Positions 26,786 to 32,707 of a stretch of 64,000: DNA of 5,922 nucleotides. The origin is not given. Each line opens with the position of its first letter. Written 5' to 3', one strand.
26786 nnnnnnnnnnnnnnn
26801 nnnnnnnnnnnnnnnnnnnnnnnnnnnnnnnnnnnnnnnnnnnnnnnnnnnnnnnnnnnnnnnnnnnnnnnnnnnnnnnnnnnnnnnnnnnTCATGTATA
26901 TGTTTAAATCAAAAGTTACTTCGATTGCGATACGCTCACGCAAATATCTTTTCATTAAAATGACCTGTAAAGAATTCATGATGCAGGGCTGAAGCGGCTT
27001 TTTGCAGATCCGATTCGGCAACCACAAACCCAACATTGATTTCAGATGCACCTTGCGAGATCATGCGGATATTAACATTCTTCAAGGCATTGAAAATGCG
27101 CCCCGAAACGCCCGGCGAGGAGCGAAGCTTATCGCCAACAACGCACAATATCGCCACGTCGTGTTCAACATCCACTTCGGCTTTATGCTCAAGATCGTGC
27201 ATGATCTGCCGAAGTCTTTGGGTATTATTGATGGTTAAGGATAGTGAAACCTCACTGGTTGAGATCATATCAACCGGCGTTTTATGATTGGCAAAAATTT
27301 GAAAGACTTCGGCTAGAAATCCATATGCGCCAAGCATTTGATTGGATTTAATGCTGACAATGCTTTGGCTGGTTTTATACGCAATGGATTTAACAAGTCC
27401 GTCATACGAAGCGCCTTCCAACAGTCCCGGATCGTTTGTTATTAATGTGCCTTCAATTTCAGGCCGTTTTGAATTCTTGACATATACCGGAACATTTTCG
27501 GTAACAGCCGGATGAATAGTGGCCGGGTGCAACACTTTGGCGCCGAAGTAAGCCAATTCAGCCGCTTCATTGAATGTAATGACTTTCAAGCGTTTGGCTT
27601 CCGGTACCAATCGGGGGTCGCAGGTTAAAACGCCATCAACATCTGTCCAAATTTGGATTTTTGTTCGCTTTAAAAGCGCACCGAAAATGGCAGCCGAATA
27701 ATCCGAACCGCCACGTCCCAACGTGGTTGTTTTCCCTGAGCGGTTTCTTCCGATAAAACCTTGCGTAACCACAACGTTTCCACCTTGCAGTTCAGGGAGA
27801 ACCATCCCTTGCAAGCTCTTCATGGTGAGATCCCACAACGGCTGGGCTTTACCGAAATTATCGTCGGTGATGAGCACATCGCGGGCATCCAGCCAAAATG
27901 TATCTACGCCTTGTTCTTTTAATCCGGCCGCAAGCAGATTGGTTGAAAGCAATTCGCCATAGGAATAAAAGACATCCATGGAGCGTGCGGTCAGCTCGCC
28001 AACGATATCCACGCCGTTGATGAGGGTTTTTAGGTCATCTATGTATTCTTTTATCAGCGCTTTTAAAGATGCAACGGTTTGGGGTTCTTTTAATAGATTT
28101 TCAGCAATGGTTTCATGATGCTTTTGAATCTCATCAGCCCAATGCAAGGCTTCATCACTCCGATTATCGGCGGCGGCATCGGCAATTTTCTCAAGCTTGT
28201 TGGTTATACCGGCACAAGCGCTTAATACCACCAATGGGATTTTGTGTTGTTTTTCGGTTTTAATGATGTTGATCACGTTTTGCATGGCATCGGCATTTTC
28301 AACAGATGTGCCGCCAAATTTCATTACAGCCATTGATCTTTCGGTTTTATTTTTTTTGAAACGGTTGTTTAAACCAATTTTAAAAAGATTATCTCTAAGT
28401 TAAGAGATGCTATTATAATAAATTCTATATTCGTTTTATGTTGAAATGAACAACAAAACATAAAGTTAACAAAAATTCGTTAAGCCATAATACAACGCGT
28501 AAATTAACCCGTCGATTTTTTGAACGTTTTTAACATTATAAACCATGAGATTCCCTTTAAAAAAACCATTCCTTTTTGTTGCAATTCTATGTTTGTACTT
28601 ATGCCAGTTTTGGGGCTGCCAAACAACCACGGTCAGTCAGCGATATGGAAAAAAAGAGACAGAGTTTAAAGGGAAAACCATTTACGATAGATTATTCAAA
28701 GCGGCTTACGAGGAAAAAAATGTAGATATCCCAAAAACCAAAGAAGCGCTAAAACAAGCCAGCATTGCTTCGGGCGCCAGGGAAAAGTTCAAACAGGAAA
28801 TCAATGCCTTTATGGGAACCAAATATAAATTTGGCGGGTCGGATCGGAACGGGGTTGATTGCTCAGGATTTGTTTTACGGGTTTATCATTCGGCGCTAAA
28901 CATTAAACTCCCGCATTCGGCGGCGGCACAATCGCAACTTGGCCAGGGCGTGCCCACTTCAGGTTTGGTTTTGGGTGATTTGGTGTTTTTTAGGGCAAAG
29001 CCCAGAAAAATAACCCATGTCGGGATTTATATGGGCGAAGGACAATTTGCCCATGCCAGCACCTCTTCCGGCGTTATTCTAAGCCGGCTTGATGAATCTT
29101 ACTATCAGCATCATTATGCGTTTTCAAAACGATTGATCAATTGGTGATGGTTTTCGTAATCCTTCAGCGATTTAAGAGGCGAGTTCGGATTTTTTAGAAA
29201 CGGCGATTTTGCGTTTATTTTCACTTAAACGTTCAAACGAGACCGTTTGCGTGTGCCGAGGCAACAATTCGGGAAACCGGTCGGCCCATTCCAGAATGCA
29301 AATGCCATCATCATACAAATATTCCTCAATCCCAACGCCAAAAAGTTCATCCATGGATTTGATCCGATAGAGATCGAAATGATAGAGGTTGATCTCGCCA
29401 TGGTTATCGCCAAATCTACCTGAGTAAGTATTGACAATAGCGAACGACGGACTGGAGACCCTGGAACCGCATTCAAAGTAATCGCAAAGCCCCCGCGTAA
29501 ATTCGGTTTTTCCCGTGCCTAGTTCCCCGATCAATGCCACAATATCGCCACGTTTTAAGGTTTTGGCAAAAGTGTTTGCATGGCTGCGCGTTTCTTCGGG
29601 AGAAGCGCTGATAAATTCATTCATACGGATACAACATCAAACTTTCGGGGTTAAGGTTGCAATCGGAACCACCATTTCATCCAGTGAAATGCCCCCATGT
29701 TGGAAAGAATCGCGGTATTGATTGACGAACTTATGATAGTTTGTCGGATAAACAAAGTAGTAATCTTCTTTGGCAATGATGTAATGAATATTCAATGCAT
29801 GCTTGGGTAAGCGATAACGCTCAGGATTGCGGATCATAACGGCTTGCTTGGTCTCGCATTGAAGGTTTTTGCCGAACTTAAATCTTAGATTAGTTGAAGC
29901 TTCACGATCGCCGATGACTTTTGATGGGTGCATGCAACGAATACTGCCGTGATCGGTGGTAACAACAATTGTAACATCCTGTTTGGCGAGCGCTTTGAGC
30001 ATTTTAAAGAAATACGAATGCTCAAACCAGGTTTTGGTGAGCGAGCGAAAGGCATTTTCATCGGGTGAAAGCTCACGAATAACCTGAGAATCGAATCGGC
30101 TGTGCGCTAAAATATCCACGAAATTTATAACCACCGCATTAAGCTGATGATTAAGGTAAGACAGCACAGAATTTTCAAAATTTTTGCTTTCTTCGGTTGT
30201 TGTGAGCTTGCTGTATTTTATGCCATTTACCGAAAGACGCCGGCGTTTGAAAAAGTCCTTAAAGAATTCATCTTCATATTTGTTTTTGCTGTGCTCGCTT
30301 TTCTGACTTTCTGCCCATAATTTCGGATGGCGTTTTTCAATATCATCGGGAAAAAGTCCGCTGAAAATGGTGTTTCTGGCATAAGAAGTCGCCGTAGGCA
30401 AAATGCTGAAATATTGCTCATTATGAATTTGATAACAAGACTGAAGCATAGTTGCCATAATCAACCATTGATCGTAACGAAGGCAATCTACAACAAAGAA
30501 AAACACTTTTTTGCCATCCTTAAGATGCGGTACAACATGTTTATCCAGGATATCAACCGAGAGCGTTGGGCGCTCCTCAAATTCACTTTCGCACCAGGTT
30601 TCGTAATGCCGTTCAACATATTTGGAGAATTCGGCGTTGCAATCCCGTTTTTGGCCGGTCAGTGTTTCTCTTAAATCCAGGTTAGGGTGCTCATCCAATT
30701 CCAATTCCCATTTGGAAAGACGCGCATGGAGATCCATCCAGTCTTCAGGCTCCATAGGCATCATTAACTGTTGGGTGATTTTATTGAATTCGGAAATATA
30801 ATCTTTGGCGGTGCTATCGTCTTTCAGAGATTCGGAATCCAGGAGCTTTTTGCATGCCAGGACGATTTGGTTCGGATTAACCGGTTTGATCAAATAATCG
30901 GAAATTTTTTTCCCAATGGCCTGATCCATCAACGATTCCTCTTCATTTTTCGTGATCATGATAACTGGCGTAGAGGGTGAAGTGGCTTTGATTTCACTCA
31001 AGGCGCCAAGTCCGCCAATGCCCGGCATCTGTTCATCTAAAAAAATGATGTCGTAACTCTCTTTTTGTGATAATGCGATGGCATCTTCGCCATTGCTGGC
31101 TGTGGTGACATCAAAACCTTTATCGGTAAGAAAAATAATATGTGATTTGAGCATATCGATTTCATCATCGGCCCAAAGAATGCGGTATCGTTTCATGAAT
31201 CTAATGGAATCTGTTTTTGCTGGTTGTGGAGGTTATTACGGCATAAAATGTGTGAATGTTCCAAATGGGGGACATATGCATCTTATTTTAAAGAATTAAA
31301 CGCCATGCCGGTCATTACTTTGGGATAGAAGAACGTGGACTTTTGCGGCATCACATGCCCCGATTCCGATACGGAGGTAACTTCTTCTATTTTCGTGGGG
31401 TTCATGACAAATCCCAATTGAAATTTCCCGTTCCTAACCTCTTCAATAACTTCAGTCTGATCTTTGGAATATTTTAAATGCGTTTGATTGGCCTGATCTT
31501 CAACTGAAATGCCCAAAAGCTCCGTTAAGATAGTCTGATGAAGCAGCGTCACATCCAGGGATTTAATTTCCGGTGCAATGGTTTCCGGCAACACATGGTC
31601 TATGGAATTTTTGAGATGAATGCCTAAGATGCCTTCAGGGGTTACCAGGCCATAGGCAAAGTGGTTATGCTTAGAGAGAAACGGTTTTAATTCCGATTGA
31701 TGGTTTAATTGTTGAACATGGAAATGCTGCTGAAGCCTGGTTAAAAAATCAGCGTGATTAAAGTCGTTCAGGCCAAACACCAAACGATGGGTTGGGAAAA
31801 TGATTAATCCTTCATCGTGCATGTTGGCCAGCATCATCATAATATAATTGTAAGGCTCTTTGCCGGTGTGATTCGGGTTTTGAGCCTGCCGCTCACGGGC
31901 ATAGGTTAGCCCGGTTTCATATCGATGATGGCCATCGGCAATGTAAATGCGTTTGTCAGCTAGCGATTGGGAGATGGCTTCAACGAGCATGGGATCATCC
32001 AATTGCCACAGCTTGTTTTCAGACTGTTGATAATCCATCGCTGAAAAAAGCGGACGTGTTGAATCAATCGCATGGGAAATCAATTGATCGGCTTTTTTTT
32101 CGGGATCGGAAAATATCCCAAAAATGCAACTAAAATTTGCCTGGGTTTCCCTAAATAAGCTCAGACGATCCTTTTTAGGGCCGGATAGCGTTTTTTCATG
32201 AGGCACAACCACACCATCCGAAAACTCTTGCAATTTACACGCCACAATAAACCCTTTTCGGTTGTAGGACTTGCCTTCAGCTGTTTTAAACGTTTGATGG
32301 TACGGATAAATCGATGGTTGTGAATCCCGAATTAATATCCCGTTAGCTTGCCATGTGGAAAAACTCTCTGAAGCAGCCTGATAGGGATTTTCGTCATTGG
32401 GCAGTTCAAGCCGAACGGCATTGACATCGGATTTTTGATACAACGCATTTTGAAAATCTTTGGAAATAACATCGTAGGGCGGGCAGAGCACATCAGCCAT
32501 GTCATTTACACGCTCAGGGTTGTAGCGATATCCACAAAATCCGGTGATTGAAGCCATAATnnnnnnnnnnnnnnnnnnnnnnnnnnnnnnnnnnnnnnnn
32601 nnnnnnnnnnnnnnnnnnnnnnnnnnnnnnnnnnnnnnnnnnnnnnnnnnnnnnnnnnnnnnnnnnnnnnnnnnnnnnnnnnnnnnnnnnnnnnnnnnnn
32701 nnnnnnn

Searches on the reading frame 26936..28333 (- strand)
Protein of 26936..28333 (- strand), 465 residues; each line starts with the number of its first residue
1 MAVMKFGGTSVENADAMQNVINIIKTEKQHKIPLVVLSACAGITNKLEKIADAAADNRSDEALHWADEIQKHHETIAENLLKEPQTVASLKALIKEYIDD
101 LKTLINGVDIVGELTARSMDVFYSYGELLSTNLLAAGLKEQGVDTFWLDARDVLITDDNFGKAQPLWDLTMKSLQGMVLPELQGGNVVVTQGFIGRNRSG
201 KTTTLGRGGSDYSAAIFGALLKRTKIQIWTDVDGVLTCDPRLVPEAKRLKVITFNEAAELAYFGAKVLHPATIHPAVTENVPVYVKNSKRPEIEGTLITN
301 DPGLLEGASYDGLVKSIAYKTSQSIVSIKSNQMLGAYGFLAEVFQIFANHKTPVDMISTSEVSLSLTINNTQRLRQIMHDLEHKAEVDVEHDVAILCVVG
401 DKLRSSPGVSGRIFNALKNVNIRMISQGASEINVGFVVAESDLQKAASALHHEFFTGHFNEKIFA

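Call 51: search_protein_families(library=pfam, proteins=[window:26936-28333:-])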
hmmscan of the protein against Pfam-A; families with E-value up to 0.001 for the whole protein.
window:26936-28333:- (465 aa): 4 families
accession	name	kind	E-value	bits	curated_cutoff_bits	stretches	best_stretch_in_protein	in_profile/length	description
PF00696.33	AA_kinase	-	2.8e-48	165.1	24.9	1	2-287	3-234/234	Amino acid kinase family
PF22468.2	ACT_9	-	1.5e-32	111.6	27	2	396-454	1-61/61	ACT domain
PF13840.12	ACT_7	-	7.9e-11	42.1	27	1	389-451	2-64/65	ACT domain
PF01842.31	ACT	-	2.5e-06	27.6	27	0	403-451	7-62/66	ACT domain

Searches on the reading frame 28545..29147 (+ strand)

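Call 63: search_protein_families(library=pfam, proteins=[window:28545-29147:+], max_evalue=0.00001)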
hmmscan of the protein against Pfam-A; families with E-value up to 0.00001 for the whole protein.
window:28545-29147:+ (200 aa): 1 family
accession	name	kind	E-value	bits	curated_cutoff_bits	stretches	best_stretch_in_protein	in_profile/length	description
PF00877.26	NLPC_P60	-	6.6e-29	100.4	23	1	91-192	1-101/105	NlpC/P60 family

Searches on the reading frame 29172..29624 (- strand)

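Call 63: search_protein_families(library=pfam, proteins=[window:29172-29624:-], max_evalue=0.00001)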
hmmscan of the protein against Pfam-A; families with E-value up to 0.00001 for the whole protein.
window:29172-29624:- (150 aa): 1 family
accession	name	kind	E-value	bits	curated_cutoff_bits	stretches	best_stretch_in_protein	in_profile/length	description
PF02367.23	TsaE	-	3.7e-36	124.3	26.6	1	7-140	2-128/128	Threonylcarbamoyl adenosine biosynthesis protein TsaE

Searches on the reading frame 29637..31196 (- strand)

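Call 51: search_protein_families(library=pfam, proteins=[window:29637-31196:-])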
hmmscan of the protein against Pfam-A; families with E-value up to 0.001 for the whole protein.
window:29637-31196:- (519 aa): 2 families
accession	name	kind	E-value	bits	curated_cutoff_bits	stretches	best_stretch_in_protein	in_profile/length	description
PF00072.30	Response_reg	-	2.4e-25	89.3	30.2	1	6-114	1-109/111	Response regulator receiver domain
PF08665.17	PglZ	-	1.5e-22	80.9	25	1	229-422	1-176/179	PglZ domain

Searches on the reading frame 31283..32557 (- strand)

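Call 51: search_protein_families(library=pfam, proteins=[window:31283-32557:-])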
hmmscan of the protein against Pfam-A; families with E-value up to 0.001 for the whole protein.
window:31283-32557:- (424 aa): 1 family
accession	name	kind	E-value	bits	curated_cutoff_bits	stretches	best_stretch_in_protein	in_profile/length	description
PF06245.16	DUF1015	-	6.4e-93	311.7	25.8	1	5-337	2-325/325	Protein of unknown function (DUF1015)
